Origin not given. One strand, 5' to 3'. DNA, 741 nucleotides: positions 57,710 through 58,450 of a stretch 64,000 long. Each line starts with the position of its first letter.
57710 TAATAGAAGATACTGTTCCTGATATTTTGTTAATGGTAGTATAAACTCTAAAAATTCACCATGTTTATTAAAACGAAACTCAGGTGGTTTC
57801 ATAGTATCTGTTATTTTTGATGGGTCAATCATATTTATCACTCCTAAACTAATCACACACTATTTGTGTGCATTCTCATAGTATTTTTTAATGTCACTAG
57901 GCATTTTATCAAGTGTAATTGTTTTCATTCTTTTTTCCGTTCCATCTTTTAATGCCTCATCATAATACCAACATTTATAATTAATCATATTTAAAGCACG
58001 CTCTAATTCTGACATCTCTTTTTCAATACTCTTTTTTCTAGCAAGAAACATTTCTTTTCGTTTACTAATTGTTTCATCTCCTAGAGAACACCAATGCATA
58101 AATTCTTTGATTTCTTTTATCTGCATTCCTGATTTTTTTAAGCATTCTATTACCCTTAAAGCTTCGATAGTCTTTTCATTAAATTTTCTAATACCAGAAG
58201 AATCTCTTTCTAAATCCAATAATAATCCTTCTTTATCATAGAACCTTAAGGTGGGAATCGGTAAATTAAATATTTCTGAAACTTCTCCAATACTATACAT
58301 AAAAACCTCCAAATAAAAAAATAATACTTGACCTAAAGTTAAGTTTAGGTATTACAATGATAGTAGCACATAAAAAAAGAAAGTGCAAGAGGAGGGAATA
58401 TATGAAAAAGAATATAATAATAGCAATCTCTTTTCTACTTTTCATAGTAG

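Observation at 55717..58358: Two near-identical MerR-type 19-bp-spacer promoters define a small NmlR/AdhR-like regulon (flavodoxin-cyclophilin gene and aldo/keto reductase)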

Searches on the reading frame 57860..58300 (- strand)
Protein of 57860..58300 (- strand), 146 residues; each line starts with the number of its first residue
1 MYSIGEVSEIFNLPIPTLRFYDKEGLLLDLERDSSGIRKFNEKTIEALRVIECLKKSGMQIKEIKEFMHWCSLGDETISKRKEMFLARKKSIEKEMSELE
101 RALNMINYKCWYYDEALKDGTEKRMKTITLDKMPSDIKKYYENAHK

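Call 5: search_protein_families(library=pfam, proteins=[window:57860-58300:-], max_evalue=0.01)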
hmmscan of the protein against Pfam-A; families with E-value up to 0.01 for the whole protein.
window:57860-58300:- (146 aa): 3 families
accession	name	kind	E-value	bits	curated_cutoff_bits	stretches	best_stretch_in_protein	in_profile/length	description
PF13411.12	MerR_1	-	2.1e-18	66.6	21.6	1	2-68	1-66/69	MerR HTH family regulatory protein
PF00376.29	MerR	-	4.4e-11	42.9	28.2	1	3-40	1-38/38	MerR family regulatory protein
PF09278.17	MerR-DNA-bind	-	2.6e-05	25.2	25.4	1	46-104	2-60/65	MerR, DNA binding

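Call 6: search_solved_structures(query=window:57860-58300:-, max_evalue=0.01, show_alignments=3)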
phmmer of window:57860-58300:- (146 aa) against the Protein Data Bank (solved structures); distinct sequences matched with E-value up to 0.01: 32.
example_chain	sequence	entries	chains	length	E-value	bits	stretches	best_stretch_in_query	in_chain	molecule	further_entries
5d90_B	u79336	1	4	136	4.4e-25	91.5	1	2-128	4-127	MerR family regulator protein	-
5d8c_A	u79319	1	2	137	4.5e-25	91.5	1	2-128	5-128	MerR family regulator protein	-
5e01_A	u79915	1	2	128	1.1e-24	90.2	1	2-122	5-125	Uncharacterized HTH-type transcriptional regulator HI_0186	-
3gpv_A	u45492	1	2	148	2.7e-20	76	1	2-118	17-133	Transcriptional regulator, MerR family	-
3gp4_A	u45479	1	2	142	3.9e-11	46.3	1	3-126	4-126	Transcriptional regulator, MerR family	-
1jbg_A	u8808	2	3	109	5.5e-07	32.9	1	2-104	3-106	transcription activator of multidrug-efflux transporter genes mta | transcription activator MtaN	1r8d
4ua1_A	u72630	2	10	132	9e-07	32.2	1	2-106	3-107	Regulatory protein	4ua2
5crl_A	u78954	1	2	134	9.1e-07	32.2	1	4-102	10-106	Mercuric resistance operon regulatory protein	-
3qao_A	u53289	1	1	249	2.6e-06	30.7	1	4-101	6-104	MerR-like transcriptional regulator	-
2vz4_A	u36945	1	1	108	2.7e-06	30.7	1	2-103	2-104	HTH-TYPE TRANSCRIPTIONAL ACTIVATOR TIPA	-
5gpe_A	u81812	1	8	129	4.5e-06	29.9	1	2-110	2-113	Transcriptional regulator, MerR-family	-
3q5p_A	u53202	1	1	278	0.00019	24.7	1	2-67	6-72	Multidrug-efflux transporter 1 regulator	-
1exi_A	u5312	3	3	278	0.00019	24.6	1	2-67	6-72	MULTIDRUG-EFFLUX TRANSPORTER REGULATOR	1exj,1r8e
3iao_A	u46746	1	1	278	0.00019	24.6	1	2-67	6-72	Multidrug-efflux transporter 1 regulator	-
3q1m_A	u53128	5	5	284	0.0002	24.6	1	2-67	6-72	Multidrug-efflux transporter 1 regulator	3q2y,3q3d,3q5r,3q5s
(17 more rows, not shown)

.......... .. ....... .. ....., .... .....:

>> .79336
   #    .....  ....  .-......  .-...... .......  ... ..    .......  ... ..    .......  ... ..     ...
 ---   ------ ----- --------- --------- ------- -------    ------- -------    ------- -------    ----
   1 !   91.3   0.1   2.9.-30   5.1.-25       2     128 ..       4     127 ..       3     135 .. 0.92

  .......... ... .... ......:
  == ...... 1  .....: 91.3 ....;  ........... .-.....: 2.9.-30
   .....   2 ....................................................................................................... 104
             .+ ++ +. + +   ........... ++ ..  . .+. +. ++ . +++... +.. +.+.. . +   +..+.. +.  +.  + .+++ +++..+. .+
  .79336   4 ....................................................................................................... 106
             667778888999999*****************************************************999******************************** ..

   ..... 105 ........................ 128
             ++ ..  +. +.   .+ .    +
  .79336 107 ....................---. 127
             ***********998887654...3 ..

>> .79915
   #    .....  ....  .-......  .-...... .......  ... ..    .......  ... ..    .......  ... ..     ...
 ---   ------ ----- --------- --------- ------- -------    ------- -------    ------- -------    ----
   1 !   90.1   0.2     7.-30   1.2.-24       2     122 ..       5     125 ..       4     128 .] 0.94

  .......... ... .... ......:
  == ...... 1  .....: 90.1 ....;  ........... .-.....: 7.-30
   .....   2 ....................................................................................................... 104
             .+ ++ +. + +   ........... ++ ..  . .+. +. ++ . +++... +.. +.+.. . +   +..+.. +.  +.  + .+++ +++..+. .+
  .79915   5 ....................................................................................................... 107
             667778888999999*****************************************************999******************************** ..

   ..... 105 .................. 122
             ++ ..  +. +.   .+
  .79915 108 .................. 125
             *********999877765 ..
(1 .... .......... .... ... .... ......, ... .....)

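Call 7: search_protein_families(library=ncbifam, proteins=[window:57860-58300:-], max_evalue=0.01)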
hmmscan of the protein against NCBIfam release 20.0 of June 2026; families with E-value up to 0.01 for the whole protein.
window:57860-58300:- (146 aa): 15 families
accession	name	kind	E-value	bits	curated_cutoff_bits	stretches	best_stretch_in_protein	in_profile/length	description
NF041849.1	trans_regNmlR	equivalog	2.4e-23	82.4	175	1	4-116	3-115/117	stress response transcriptional regulator NmlR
NF007069.0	PRK09514.1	equivalog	2.4e-14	53.5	143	1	1-110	1-114/141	Zn(2+)-responsive transcriptional regulator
TIGR02043.1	ZntR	equivalog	2e-13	50.6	167.95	1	1-107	1-111/131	Zn(2+)-responsive transcriptional regulator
TIGR02051.1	MerR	equivalog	1.2e-11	44.9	150.85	1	4-107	2-103/124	mercury resistance transcriptional regulator MerR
NF053782.1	ChlnTransRegdde3219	equivalog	3.3e-11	43.2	450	1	2-112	7-113/278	choline utilization transcriptional activator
TIGR02044.1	CueR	equivalog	1e-10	41.8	147.4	1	4-102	3-101/127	Cu(I)-responsive transcriptional regulator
TIGR02047.1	CadR-PbrR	equivalog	2e-09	37.6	151.45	1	4-110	3-112/127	Cd(II)/Pb(II)-responsive transcriptional regulator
NF047375.1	HeatShock_HspR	equivalog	2e-08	34.1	105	1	1-71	3-73/92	heat shock protein transcriptional repressor HspR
NF010315.0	PRK13752.1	subfamily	2.9e-06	27.4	261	1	4-101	10-105/144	mercury resistance transcriptional regulator MerR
NF053740.1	TransRegTnrAGPos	equivalog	8.4e-06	25.9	140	1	3-84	14-95/108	hypothetical protein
NF050798.1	TF_FtsR_Actino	equivalog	3.8e-05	23.9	150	1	13-87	17-88/223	transcriptional regulator FtsR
TIGR01950.1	SoxR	equivalog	6.6e-05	22.7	116.9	1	3-70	3-69/142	redox-sensitive transcriptional activator SoxR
NF047377.1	heat_HspR_dupli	exception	8.2e-05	22.2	300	1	2-103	6-103/214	heat shock protein transcriptional repressor HspR, fused homodimer type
NF011617.0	PRK15043.1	equivalog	8.6e-05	21.9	417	1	1-68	3-70/243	HTH-type transcriptional regulator MlrA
NF007590.0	PRK10227.1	equivalog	0.00011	22.3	244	1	4-101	3-100/135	Cu(I)-responsive transcriptional regulator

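Call 9: find_related_loci(query=window:57860-58300:-, collection=genome_contigs, flank=6000)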
Query window:57860-58300:- (146 aa) in genome_contigs; peptide patterns used: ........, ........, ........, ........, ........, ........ (x = any residue, [..] = any of these).
146 stretches matched a pattern; 16 encode a relative of the query (tblastn E <= 1e-3); 16 distinct loci.
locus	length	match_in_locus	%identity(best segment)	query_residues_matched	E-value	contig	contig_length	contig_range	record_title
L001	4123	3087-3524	88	1-146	2e-85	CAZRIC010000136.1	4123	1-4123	MAG TPA_asm: uncultured Muribaculaceae bacterium isolate SRP287540_co1_70 genome assembly, contig: NODE_23562_length_412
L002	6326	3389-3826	82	1-146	5e-82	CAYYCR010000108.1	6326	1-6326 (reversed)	MAG TPA_asm: uncultured Muribaculaceae bacterium isolate SRP287540_co2_371 genome assembly, contig: NODE_13660_length_63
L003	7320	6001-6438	82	1-146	7e-80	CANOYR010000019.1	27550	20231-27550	MAG TPA_asm: uncultured Bacillales bacterium isolate SRR15604567_bin.71_metawrap_v1.3_MAG genome assembly, contig: NODE.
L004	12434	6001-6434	95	1-146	2e-78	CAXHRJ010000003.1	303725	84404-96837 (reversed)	MAG: uncultured Bacilli bacterium isolate ena-SAMPLE-TAB-22-03-2024-10:43:23:847-115527 genome assembly, contig: NODE_16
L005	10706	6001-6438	75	1-146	5e-74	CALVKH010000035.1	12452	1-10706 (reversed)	MAG: uncultured Bacilli bacterium isolate BRZ_DI__bin68 genome assembly, contig: BRZ_DI__NODE_5353_length_12452_cov_5.09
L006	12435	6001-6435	73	1-145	9e-72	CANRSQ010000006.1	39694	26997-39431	MAG TPA_asm: uncultured Tenericutes bacterium isolate SRR15730529_bin.1_metawrap_v1.3_MAG genome assembly, contig: NODE.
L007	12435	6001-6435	67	1-145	3e-69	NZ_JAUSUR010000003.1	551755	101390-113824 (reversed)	Breznakia pachnodae strain DSM 16784 Ga0480556_03, whole genome shotgun sequence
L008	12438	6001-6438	68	1-146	6e-69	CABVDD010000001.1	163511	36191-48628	MAG TPA_asm: uncultured Faecalicoccus sp. isolate MGYG-HGUT-04610 genome assembly, contig: GUT_GENOME284871_1, whole gen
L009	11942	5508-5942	70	1-145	4e-69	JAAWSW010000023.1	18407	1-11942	MAG: Bacilli bacterium isolate ABMPRH_24_1_1 SL341402_scaffold_4868, whole genome shotgun sequence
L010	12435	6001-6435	69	1-145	2e-68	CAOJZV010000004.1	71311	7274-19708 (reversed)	MAG TPA_asm: uncultured Firmicutes bacterium isolate SRR17684644_bin.21_metawrap_v1.3_MAG genome assembly, contig: NODE.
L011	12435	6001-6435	69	1-145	1e-68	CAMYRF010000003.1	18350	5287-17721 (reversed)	MAG TPA_asm: uncultured Tenericutes bacterium isolate SRR19390406_bin.13_metawrap_v1.3_MAG genome assembly, contig: NODE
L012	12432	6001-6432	53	1-145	2e-50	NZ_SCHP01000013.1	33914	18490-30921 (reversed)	Bombilactobacillus bombi strain XV6 NODE_13_length_33914_cov_9.35158, whole genome shotgun sequence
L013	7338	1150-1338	70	84-146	2e-27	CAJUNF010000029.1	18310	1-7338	MAG TPA_asm: uncultured Bacilli bacterium isolate MGBC162267 genome assembly, contig: MGBC162267.29, whole genome shotgu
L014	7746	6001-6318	32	2-110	2e-9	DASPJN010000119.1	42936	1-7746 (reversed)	MAG TPA_asm: Chryseosolibacter sp. isolate SMAG_U12011 k141_130886, whole genome shotgun sequence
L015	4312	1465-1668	37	2-68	5e-9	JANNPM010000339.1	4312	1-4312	MAG: Chryseolinea sp. isolate SOY_34_metabat_101 SOY_34_k141_1118768, whole genome shotgun sequence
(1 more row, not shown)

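Call 22: find_homologous_proteins(query=window:57860-58300:-, max_evalue=1e-10)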
Query window:57860-58300:- (146 aa): 7754 proteins with E <= 1e-10 among 7778 candidates; the best 120 are listed.
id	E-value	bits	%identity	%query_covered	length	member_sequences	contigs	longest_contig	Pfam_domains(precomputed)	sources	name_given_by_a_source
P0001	1.2e-90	319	100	100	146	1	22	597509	PF00376.30,PF13411.13,PF09278.18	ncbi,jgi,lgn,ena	-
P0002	9.5e-90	316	99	100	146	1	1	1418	PF00376.30,PF13411.13,PF09278.18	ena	-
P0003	1.2e-89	315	99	100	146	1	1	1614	PF00376.30,PF13411.13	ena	-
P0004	3.4e-87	307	96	100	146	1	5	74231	PF00376.30,PF13411.13,PF09278.18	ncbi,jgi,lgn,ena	-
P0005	1.0e-80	286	89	100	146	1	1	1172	PF00376.30,PF13411.13,PF09278.18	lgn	-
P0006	1.2e-80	286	-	-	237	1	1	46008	PF00376.30,PF13411.13,PF10931.14,PF09278.18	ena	-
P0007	2.4e-80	285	88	100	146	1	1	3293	PF00376.30,PF13411.13,PF09278.18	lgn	-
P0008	7.9e-80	284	88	100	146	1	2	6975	PF00376.30,PF13411.13,PF09278.18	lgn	-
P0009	9.6e-80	283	88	100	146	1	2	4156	PF00376.30,PF13411.13,PF09278.18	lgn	-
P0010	1.6e-79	283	88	100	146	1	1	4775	PF00376.30,PF13411.13,PF09278.18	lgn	-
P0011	1.9e-79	282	88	100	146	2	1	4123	PF00376.30,PF13411.13,PF09278.18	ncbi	-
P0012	1.5e-77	276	83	99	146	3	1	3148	PF00376.30,PF13411.13,PF09278.18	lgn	-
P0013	1.1e-76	273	84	100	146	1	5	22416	PF00376.30,PF13411.13,PF09278.18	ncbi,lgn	-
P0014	1.8e-76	273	84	100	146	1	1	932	PF00376.30,PF13411.13,PF09278.18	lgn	-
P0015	2.6e-76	272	82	100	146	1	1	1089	PF00376.30,PF13411.13,PF09278.18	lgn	-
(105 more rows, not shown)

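Call 23: find_encoding_contigs(protein=P0001, flank=5000, max_places=10)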
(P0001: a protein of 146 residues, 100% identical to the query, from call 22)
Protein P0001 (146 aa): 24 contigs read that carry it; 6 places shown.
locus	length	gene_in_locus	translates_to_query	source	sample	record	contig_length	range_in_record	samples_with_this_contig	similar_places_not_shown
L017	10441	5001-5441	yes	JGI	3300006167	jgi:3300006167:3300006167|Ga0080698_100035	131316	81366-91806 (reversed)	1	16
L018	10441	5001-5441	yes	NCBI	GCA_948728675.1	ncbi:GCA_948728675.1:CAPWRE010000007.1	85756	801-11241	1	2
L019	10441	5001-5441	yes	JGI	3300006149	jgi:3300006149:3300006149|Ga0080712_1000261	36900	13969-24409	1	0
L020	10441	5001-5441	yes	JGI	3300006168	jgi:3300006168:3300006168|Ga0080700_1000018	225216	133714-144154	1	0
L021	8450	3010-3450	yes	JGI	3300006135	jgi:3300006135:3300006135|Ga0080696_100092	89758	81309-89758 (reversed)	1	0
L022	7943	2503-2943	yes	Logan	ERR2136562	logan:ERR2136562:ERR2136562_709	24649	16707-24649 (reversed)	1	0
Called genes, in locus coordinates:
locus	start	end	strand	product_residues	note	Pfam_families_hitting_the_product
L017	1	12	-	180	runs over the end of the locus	-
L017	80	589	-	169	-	PF01381:HTH_3, PF12844:HTH_19 (weak), PF13560:HTH_31 (weak)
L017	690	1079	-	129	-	PF09951:Imm33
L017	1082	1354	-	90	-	PF00583:Acetyltransf_1 (weak), PF13673:Acetyltransf_10 (weak), PF13508:Acetyltransf_7, PF14542:Acetyltransf_CG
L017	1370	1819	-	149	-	PF12844:HTH_19, PF13560:HTH_31, PF01381:HTH_3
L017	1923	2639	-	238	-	PF07505:DUF5131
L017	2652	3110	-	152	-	PF00583:Acetyltransf_1, PF13673:Acetyltransf_10, PF13508:Acetyltransf_7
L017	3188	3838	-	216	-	-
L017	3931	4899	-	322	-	PF00248:Aldo_ket_red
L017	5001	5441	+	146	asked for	PF00376:MerR, PF13411:MerR_1, PF09278:MerR-DNA-bind (faint)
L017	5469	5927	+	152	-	PF13302:Acetyltransf_3 (weak), PF00583:Acetyltransf_1 (weak)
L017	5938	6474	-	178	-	PF02870:Methyltransf_1N (weak), PF01035:DNA_binding_1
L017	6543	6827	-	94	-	PF18050:Cyclophil_like2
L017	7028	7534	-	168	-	PF12682:Flavodoxin_4, PF12724:Flavodoxin_5 (faint)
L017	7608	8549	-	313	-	PF13310:Virulence_RhuM, PF02661:Fic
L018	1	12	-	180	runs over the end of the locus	-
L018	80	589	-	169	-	PF01381:HTH_3, PF12844:HTH_19 (weak), PF13560:HTH_31 (weak)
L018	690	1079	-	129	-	PF09951:Imm33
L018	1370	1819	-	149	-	PF12844:HTH_19, PF13560:HTH_31 (weak), PF01381:HTH_3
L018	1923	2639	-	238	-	PF07505:DUF5131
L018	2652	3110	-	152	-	PF00583:Acetyltransf_1, PF13673:Acetyltransf_10, PF13508:Acetyltransf_7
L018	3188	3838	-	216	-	-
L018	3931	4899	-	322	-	PF00248:Aldo_ket_red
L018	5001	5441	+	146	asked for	PF00376:MerR, PF13411:MerR_1, PF09278:MerR-DNA-bind (faint)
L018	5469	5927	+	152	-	PF13302:Acetyltransf_3 (weak), PF00583:Acetyltransf_1 (weak)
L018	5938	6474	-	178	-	PF02870:Methyltransf_1N (weak), PF01035:DNA_binding_1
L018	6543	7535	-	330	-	PF12682:Flavodoxin_4, PF12724:Flavodoxin_5 (faint), PF18050:Cyclophil_like2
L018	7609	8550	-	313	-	PF13310:Virulence_RhuM, PF02661:Fic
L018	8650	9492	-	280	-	PF14132:DUF4299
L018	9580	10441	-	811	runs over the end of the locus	PF00005:ABC_tran, PF13304:AAA_21 (faint), PF02687:FtsX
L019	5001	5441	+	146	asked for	PF00376:MerR, PF13411:MerR_1, PF09278:MerR-DNA-bind (faint)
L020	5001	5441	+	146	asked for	PF00376:MerR, PF13411:MerR_1, PF09278:MerR-DNA-bind (faint)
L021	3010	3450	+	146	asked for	PF00376:MerR, PF13411:MerR_1, PF09278:MerR-DNA-bind (faint)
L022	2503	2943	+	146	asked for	PF00376:MerR, PF13411:MerR_1, PF09278:MerR-DNA-bind (faint)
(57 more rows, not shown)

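Call 25: search_protein_families(library=pfam, proteins=[L001:2012-3064:-, L001:38-358:-, L002:2296-3270:-, L002:1335-2294:-, L002:673-1038:-, L002:79-654:-, L005:5356-5880:-, L005:4147-5109:-, L005:3470-4156:-, L006:5409-5897:-], max_evalue=0.001)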
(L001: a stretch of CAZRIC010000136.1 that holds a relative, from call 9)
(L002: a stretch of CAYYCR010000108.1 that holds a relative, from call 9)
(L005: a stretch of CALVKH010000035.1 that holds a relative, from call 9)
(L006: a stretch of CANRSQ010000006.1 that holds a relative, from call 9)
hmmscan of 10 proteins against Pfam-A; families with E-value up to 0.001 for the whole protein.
L001:2012-3064:- (350 aa): 6 families
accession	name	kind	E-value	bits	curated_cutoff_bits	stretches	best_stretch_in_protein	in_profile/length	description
PF02129.25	Peptidase_S15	-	2.3e-12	47.6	23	1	59-326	2-260/262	X-Pro dipeptidyl-peptidase (S15 family)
PF01738.24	DLH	-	6.6e-08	32.8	21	1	66-180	5-126/217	Dienelactone hydrolase family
PF12146.15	Hydrolase_4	-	2e-07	31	27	0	97-182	24-109/239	Serine aminopeptidase, S33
PF12740.14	PETase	-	4.9e-07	29.9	28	1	63-188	41-162/263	PET hydrolase-like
PF05448.18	AXE1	-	6.4e-05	22.3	21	0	134-182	159-207/321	Acetyl xylan esterase (AXE1)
PF06500.17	FrsA-like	-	0.00076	18.8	22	0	46-180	165-295/414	Esterase FrsA-like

L001:38-358:- (106 aa): 1 family
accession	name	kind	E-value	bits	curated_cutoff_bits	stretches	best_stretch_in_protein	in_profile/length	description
PF02627.25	CMD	-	6.9e-19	68.1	23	1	16-100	1-83/84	Carboxymuconolactone decarboxylase family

L002:2296-3270:- (324 aa): 8 families
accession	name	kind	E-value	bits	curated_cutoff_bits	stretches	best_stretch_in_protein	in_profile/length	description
PF02129.25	Peptidase_S15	-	6e-12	46.3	23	1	33-300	2-260/262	X-Pro dipeptidyl-peptidase (S15 family)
PF01738.24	DLH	-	1.7e-07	31.5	21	1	40-154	5-126/217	Dienelactone hydrolase family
PF12740.14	PETase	-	4.8e-07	29.9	28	1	38-162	42-162/263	PET hydrolase-like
PF05448.18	AXE1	-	6.8e-06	25.5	21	1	108-158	159-209/321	Acetyl xylan esterase (AXE1)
PF00561.26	Abhydrolase_1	-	8.2e-06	26.1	25.8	1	73-306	22-244/245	alpha/beta hydrolase fold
PF12146.15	Hydrolase_4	-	1.2e-05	25.2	27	0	71-145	24-95/239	Serine aminopeptidase, S33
PF00326.27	Peptidase_S9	-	5.9e-05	23.1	22.6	0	71-171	7-114/213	Prolyl oligopeptidase family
PF08840.17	BAAT_C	-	0.00036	21.1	20.9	1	107-159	4-56/210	BAAT / Acyl-CoA thioester hydrolase C terminal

L002:1335-2294:- (319 aa): 1 family
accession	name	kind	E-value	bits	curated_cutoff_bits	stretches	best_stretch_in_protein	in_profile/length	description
PF00248.27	Aldo_ket_red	-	3.2e-51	174.6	24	1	71-311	4-290/291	Aldo/keto reductase family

L002:673-1038:- (121 aa): 2 families
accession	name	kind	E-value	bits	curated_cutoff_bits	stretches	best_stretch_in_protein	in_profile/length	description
PF12682.12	Flavodoxin_4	-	2.7e-31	108.6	24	1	3-119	36-154/155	Flavodoxin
PF12724.12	Flavodoxin_5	-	7.5e-05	23.5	27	1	30-80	33-86/145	Flavodoxin domain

L002:79-654:- (191 aa): 2 families
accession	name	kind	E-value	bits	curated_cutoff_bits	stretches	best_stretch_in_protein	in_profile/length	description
PF03358.20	FMN_red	-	2.2e-32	112.2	24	1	1-156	1-149/152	NADPH-dependent FMN reductase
PF02525.22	Flavodoxin_2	-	2.2e-08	34.5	27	1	1-100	1-102/198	Flavodoxin-like fold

L005:5356-5880:- (174 aa): 1 family
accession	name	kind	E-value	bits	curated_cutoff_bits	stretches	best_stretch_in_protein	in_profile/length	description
PF18050.6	Cyclophil_like2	-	4.7e-33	114.1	22.7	1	66-172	2-114/115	Cyclophilin-like family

L005:4147-5109:- (320 aa): 1 family
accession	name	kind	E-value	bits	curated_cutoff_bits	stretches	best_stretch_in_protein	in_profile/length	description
PF00248.27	Aldo_ket_red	-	6.2e-51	173.6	24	1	76-312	15-290/291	Aldo/keto reductase family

L005:3470-4156:- (228 aa): 4 families
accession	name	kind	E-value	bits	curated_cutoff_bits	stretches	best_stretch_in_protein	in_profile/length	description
PF12682.12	Flavodoxin_4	-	6.4e-47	159.3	24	1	75-224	3-154/155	Flavodoxin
PF12724.12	Flavodoxin_5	-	7.3e-06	26.8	27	0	75-107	1-32/145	Flavodoxin domain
PF12641.12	Flavodoxin_3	-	3.3e-05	24.2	27.5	0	76-108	2-36/160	Flavodoxin domain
PF02525.22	Flavodoxin_2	-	0.00035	20.8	27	1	89-169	29-102/198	Flavodoxin-like fold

L006:5409-5897:- (162 aa): 3 families
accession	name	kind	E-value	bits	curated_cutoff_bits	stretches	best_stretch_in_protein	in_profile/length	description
PF12682.12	Flavodoxin_4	-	2.8e-19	69.6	24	1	3-156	2-153/155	Flavodoxin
PF12724.12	Flavodoxin_5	-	5.6e-09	36.9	27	0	56-109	26-84/145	Flavodoxin domain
PF12641.12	Flavodoxin_3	-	4.2e-06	27.1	27.5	1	4-37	1-36/160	Flavodoxin domain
